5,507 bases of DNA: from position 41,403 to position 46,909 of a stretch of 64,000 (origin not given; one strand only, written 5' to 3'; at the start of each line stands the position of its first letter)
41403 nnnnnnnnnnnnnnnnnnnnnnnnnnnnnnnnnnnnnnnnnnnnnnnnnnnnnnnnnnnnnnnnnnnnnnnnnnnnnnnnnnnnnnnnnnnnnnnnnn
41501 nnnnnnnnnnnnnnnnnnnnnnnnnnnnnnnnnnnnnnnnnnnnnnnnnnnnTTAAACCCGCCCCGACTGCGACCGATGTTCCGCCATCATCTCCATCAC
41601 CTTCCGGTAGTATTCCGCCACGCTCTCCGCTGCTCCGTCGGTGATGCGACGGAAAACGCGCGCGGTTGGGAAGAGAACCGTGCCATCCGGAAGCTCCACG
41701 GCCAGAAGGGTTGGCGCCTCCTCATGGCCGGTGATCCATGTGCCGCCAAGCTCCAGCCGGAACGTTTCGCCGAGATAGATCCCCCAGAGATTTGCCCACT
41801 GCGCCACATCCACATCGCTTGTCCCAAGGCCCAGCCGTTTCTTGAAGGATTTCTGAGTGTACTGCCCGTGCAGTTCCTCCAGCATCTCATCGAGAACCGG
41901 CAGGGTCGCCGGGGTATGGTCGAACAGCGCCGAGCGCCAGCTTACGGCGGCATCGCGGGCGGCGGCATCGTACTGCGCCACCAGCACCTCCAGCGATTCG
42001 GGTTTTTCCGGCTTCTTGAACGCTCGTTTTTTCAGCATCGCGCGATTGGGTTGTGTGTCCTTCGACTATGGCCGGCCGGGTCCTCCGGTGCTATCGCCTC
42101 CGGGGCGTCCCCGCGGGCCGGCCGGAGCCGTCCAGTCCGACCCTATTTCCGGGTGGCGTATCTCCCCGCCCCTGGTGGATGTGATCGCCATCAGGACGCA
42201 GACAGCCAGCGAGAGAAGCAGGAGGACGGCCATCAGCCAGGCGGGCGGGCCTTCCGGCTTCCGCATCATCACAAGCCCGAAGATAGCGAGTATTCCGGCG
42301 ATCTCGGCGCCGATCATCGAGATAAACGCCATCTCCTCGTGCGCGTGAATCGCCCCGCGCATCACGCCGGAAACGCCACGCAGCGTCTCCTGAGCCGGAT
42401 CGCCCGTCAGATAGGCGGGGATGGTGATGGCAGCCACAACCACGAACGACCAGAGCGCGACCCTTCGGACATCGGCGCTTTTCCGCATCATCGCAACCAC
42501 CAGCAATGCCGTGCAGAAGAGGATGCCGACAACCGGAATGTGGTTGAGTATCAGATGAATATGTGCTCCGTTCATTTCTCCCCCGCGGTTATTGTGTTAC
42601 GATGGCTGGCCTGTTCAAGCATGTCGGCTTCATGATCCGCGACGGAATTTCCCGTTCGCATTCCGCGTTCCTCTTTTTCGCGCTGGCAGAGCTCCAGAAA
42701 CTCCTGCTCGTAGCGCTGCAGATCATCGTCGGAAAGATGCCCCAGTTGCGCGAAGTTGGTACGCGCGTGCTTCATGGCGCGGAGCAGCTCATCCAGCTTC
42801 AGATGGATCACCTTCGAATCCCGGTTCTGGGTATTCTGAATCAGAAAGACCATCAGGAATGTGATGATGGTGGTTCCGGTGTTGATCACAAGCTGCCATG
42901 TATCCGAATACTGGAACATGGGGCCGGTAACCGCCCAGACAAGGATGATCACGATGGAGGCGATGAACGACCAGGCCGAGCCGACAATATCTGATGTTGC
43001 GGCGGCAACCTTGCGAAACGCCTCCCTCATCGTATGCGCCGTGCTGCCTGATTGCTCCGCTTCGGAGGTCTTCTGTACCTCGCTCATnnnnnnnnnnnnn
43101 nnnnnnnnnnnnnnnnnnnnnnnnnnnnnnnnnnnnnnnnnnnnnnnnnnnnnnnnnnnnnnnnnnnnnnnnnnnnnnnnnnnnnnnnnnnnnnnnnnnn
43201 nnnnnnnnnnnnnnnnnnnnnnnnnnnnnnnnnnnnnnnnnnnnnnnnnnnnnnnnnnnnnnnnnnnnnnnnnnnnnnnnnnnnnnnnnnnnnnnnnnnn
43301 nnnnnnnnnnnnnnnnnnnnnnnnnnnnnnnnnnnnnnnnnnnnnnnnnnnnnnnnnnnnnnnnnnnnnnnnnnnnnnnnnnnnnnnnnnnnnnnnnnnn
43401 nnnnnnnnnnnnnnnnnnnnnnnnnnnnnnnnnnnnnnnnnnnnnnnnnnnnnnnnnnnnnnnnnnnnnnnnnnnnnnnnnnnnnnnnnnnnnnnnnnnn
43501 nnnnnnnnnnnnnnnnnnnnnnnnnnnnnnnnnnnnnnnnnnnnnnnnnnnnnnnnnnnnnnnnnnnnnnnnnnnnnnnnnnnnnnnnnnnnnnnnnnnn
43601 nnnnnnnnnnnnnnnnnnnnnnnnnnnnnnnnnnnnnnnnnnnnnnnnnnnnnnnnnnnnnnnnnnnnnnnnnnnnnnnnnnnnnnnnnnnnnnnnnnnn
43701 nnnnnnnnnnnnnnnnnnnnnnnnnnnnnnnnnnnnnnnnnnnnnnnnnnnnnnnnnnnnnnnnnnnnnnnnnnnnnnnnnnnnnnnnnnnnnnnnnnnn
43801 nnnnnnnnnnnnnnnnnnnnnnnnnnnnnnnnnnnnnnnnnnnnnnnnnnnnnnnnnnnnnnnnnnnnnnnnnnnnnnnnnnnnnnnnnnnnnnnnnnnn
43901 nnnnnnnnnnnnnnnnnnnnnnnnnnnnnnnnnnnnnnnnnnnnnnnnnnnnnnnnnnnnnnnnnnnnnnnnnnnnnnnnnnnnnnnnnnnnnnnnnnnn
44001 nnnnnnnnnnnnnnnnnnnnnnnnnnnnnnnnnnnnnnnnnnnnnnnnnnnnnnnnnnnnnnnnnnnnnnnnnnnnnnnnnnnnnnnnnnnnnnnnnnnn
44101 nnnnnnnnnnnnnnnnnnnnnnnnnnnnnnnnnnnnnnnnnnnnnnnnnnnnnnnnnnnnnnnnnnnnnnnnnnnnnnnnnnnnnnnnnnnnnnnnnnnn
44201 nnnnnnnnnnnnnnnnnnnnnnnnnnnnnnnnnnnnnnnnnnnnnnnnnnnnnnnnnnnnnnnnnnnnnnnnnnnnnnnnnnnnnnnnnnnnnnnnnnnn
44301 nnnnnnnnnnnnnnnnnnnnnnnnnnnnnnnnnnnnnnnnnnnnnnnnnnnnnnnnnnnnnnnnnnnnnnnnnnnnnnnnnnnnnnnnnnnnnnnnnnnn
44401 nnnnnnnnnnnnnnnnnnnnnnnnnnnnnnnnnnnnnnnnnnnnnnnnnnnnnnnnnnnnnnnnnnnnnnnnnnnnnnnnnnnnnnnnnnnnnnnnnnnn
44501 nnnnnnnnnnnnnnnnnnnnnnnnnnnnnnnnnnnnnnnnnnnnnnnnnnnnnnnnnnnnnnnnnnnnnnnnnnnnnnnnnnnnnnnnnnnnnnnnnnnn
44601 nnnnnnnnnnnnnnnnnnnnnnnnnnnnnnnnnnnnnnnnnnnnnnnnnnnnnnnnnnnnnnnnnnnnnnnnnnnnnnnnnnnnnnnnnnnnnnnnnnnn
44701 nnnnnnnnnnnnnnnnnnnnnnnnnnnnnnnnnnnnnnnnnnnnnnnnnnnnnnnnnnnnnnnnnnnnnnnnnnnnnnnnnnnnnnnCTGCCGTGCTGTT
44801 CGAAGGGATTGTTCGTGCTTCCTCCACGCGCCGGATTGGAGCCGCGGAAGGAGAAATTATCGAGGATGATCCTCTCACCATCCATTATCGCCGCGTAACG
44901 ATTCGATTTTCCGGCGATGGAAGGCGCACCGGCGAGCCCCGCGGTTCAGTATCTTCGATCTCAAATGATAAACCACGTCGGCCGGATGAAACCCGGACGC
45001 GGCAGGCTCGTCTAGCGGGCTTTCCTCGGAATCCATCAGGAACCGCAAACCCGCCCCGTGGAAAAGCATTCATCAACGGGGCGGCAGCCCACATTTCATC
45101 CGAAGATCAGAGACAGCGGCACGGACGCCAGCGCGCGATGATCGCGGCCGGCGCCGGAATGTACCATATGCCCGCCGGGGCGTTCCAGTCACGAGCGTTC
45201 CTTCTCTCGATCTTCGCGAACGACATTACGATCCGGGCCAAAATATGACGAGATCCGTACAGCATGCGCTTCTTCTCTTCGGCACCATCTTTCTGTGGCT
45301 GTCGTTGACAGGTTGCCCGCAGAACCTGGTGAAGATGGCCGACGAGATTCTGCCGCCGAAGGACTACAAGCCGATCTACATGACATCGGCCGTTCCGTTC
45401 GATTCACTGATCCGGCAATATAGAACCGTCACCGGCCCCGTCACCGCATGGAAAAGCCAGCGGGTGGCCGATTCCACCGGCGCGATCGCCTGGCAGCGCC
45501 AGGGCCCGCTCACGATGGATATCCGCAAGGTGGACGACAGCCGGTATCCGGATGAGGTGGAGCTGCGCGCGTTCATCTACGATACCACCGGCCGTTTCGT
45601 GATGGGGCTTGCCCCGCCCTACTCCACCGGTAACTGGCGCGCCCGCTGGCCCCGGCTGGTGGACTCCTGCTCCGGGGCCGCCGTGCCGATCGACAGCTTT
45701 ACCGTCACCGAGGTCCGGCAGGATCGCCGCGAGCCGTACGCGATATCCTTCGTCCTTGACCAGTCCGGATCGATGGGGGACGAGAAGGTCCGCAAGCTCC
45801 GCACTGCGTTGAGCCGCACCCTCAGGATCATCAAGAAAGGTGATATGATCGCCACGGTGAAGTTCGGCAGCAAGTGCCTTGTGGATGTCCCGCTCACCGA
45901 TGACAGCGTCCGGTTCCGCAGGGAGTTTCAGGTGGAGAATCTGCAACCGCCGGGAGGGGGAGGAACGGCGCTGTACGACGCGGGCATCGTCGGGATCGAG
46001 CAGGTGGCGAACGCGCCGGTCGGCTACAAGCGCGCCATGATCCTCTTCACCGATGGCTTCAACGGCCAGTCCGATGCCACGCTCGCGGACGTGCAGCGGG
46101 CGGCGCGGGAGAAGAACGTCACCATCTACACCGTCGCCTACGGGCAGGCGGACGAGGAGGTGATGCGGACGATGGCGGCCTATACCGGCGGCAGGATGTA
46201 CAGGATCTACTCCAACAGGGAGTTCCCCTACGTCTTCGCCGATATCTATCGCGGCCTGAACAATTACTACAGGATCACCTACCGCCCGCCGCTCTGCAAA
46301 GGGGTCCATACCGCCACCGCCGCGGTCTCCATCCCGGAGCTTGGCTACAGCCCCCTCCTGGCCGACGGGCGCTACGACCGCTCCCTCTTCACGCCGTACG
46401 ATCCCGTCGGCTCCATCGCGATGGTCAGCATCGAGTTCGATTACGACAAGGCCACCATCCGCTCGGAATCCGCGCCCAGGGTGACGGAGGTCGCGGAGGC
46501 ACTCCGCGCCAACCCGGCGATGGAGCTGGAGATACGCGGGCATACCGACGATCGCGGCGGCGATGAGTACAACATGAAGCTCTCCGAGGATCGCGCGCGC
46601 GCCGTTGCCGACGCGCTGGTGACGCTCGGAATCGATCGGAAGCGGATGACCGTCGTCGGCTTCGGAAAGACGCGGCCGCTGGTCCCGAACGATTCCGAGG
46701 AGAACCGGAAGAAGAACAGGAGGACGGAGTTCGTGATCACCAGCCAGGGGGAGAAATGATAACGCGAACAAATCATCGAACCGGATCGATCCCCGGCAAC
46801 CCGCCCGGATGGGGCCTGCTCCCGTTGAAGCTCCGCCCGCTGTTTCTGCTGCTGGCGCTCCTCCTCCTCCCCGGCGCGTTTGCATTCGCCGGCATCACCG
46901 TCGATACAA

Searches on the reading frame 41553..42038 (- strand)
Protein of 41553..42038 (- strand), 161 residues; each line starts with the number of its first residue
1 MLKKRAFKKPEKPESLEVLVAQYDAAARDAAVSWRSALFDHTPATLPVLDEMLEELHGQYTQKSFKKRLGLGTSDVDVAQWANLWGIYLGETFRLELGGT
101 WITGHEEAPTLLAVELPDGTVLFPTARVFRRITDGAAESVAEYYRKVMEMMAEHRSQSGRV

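Call 35: search_protein_families(library=pfam, proteins=[window:41553-42038:-], max_evalue=0.001)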
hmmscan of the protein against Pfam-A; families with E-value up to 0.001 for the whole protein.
window:41553-42038:- (161 aa): 0 families

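Call 40: find_homologous_proteins(query=window:41553-42038:-, max_evalue=0.001)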
Query window:41553-42038:- (161 aa): 41 proteins with E <= 0.001 among 181 candidates.
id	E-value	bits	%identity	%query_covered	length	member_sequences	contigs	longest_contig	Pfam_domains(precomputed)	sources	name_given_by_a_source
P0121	3.4e-90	318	95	94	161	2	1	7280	-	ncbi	ncbi:MAG: hypothetical protein ABIR47_00130 [Candidatus Kapaibacterium sp.]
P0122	4.0e-68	246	72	92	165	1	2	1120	PF12713.13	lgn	-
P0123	1.3e-66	241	68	94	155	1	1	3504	-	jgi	jgi:hypothetical protein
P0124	5.4e-65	236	72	90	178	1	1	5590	PF12713.13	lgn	-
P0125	8.0e-65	235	69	91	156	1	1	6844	-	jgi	jgi:hypothetical protein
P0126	3.1e-64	233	69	91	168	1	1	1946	PF12713.13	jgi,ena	-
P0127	5.1e-64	233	71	90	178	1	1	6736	PF12713.13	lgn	-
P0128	5.2e-64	233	71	89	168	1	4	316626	PF12713.13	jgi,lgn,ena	-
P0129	1.3e-62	228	69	91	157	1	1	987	PF12713.13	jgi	jgi:hypothetical protein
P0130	2.2e-62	227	67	91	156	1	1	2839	PF12713.13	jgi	jgi:hypothetical protein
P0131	2.3e-62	227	68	92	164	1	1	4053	PF12713.13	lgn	-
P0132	1.0e-60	222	67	91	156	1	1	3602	-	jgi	jgi:hypothetical protein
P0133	1.8e-57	211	66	92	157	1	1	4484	PF12713.13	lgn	-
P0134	1.2e-56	209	63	92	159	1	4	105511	PF12713.13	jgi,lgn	jgi:hypothetical protein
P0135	2.2e-55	205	64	93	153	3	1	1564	PF12713.13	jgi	jgi:hypothetical protein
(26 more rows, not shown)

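Call 41: find_encoding_contigs(protein=P0121, flank=10000, max_places=4)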
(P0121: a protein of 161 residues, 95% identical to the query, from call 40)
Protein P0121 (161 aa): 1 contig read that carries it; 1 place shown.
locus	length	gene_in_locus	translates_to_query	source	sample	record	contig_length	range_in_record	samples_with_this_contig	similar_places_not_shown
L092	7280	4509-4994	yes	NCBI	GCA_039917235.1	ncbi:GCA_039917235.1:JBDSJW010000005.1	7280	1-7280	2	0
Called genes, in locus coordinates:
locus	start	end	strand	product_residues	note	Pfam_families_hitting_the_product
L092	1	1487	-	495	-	PF00092:VWA, PF13519:VWA_2, PF13768:VWA_3, PF00691:OmpA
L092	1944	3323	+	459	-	PF03448:MgtE_N, PF00571:CBS, PF01769:MgtE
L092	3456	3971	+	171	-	PF04120:Iron_permease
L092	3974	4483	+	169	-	PF09990:DUF2231 (weak)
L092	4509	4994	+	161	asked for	-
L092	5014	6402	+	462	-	PF02661:Fic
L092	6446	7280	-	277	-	PF00152:tRNA-synt_2, PF01409:tRNA-synt_2d (faint)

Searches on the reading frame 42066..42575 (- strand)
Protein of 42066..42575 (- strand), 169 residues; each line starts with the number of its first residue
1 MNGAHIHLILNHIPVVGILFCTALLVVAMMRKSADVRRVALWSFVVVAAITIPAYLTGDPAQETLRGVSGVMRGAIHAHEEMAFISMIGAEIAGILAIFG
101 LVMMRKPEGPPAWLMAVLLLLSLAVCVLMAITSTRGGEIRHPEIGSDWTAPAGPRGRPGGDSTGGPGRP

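Call 35: search_protein_families(library=pfam, proteins=[window:42066-42575:-], max_evalue=0.001)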
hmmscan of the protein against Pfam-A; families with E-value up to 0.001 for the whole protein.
window:42066-42575:- (169 aa): 1 family
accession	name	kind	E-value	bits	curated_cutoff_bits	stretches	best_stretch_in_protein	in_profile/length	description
PF09990.14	DUF2231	-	0.00014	22.3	26.4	1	6-139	4-129/139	Predicted membrane protein (DUF2231)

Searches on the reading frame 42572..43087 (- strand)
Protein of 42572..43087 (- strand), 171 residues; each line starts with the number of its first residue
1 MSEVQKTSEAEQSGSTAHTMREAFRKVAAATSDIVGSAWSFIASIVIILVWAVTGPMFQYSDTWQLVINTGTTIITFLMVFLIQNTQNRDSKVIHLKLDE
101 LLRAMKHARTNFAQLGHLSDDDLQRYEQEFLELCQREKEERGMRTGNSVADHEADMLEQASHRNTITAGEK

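Call 50: search_protein_families(library=pfam, proteins=[window:42572-43087:-], max_evalue=0.00001)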
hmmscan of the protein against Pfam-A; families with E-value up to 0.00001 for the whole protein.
window:42572-43087:- (171 aa): 1 family
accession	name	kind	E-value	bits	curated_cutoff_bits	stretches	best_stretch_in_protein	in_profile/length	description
PF04120.17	Iron_permease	-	4.5e-50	169.2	25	1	24-147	1-124/128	Low affinity iron permease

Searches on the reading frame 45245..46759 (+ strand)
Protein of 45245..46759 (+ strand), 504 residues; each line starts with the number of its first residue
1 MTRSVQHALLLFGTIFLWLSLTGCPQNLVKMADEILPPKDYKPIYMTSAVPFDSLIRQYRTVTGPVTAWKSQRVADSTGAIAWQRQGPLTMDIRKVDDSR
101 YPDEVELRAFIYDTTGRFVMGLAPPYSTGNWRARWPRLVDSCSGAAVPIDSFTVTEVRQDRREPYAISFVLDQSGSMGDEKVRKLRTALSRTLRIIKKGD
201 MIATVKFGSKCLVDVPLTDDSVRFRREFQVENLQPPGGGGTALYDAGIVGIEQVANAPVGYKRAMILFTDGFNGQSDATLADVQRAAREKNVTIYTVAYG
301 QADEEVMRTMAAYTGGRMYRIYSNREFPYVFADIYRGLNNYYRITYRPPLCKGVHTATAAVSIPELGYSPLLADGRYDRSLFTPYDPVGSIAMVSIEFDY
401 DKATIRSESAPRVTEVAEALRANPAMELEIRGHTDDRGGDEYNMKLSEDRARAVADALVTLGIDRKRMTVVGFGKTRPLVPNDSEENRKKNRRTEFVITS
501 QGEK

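Call 35: search_protein_families(library=pfam, proteins=[window:45245-46759:+], max_evalue=0.001)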
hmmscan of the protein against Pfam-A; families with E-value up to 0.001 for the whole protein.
window:45245-46759:+ (504 aa): 4 families
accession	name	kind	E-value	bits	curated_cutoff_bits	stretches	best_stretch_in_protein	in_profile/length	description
PF00691.25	OmpA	-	6e-23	81.5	27.2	1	398-492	2-98/98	OmpA family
PF00092.34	VWA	-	5.7e-19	69.4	23.8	1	167-322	2-163/174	von Willebrand factor type A domain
PF13768.12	VWA_3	-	8.6e-10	39.3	27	1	166-318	2-153/155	von Willebrand factor type A domain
PF13519.12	VWA_2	-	2.6e-08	34.9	27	1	169-271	3-106/107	von Willebrand factor type A domain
